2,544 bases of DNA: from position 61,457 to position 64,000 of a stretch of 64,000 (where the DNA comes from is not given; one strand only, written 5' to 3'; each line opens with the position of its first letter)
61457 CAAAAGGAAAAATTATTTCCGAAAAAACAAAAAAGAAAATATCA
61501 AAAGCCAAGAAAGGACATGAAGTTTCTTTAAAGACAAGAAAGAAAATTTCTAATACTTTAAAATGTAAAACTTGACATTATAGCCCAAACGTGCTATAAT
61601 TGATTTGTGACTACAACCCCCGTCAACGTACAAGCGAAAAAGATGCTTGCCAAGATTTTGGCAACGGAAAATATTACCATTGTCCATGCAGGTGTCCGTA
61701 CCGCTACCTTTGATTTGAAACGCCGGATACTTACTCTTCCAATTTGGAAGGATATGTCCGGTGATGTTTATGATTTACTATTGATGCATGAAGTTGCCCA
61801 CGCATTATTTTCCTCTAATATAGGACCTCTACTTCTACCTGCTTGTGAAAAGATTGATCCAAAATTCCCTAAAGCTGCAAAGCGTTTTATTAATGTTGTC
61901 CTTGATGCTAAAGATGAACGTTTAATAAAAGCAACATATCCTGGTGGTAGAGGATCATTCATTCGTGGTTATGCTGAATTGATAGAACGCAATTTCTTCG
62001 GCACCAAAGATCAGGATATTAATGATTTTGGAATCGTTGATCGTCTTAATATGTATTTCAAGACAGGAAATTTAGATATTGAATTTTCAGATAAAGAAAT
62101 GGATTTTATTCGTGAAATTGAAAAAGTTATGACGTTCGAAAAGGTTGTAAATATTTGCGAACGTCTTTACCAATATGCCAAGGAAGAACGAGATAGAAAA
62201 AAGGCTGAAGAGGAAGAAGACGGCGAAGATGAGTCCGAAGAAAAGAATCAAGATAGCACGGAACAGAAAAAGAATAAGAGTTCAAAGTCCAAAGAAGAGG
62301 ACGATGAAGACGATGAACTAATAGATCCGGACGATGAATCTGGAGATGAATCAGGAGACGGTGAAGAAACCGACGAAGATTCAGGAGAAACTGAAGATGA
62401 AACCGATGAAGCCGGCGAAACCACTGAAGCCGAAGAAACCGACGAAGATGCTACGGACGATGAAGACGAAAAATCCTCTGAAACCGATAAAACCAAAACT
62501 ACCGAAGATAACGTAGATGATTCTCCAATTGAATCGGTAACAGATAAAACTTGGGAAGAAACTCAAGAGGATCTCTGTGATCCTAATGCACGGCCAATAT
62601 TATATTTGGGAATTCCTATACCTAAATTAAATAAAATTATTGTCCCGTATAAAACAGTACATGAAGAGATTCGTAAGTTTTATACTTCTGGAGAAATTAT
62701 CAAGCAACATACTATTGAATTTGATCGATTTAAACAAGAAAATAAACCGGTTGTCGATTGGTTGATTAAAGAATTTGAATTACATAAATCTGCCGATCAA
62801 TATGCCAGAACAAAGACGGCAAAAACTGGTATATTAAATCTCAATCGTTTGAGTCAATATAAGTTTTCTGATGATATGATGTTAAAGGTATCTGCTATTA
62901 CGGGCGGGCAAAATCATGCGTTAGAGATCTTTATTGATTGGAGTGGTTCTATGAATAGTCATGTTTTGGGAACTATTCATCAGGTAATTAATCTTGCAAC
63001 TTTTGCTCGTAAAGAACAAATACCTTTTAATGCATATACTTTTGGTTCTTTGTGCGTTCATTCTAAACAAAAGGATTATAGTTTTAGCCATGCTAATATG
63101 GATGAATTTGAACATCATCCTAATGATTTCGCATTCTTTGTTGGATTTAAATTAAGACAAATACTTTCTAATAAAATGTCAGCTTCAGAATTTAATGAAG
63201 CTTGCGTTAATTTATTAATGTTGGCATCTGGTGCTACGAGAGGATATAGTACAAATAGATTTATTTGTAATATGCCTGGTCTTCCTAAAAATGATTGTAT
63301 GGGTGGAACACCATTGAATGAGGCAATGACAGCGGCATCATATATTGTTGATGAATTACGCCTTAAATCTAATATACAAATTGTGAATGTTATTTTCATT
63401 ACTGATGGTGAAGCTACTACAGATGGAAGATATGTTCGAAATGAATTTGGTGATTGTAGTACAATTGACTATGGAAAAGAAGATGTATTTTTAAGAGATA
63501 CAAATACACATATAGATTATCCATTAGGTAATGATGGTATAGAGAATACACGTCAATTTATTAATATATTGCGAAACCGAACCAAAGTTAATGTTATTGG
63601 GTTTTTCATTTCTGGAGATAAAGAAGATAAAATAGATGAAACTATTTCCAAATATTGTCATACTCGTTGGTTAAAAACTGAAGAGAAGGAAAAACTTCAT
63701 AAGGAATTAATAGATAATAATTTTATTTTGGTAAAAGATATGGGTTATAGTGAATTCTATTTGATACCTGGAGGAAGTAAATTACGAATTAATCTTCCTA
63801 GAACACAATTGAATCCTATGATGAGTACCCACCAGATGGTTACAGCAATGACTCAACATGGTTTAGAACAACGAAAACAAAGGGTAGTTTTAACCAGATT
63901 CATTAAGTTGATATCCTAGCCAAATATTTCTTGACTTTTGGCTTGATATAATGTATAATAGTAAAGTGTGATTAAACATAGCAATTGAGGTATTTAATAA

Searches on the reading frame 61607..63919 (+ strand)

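Call 10: search_protein_families(library=phrogs, proteins=[window:61607-63919:+])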
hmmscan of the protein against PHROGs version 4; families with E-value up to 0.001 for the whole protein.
window:61607-63919:+ (770 aa): 1 family
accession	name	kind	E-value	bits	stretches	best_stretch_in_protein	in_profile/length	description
phrog_459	-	other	4.7e-169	565.6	1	7-770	3-736/736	peptidase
